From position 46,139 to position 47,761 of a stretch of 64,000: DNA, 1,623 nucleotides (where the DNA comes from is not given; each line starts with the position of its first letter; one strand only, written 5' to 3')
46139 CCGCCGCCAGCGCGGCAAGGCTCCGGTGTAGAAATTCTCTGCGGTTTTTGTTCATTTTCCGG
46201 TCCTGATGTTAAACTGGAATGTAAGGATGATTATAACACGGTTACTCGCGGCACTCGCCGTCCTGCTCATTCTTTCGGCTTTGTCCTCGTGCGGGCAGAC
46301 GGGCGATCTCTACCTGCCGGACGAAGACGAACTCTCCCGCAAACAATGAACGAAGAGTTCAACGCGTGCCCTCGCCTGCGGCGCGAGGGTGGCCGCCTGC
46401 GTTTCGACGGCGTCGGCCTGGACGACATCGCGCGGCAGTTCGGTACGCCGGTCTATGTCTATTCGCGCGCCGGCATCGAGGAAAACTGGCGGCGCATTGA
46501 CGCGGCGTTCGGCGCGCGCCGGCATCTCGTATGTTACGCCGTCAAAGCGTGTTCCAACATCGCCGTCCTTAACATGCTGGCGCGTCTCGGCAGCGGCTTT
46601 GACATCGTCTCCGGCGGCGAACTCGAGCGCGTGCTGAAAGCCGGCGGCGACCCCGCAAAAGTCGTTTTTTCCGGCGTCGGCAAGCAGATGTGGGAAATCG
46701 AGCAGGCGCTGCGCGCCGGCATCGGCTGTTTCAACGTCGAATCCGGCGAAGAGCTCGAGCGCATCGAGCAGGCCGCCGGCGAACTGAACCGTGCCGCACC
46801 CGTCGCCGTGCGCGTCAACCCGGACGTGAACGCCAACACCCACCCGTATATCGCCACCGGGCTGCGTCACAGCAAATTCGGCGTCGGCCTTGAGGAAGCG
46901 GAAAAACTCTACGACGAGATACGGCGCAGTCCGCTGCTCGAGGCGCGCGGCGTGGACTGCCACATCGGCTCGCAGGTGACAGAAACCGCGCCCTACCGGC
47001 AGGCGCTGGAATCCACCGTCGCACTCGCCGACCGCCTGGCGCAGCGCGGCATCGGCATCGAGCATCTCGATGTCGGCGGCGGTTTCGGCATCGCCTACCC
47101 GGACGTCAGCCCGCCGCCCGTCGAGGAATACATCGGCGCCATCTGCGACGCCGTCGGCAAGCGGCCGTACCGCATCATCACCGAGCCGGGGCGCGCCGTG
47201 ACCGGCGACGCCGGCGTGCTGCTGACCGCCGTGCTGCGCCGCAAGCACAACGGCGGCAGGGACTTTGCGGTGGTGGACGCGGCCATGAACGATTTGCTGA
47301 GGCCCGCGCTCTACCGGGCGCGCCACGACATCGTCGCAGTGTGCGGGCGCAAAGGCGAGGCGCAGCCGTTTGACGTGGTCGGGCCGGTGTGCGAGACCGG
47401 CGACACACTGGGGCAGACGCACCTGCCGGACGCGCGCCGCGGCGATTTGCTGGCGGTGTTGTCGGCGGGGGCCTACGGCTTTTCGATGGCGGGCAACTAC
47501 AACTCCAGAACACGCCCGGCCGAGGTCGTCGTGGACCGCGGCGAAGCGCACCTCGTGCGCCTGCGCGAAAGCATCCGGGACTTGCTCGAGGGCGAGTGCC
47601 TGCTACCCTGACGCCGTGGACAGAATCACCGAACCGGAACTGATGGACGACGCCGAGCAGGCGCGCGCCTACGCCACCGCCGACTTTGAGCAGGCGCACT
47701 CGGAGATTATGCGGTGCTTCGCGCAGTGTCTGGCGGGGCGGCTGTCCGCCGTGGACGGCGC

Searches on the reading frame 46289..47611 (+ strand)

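Call 89: search_protein_families(library=pfam, proteins=[window:46289-47611:+], max_evalue=0.00001)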
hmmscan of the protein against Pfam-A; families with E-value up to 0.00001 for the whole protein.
window:46289-47611:+ (440 aa): 3 families
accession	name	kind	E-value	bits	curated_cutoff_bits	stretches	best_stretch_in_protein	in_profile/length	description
PF02784.22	Orn_Arg_deC_N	-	2.4e-69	233.9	23.4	1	61-305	2-246/247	Pyridoxal-dependent decarboxylase, pyridoxal binding domain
PF00278.28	Orn_DAP_Arg_deC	-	8.7e-25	87.3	23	1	56-394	2-95/95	Pyridoxal-dependent decarboxylase, C-terminal sheet domain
PF01168.26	Ala_racemase_N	-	1.5e-08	35.1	24.1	1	62-262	5-193/220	Alanine racemase, N-terminal domain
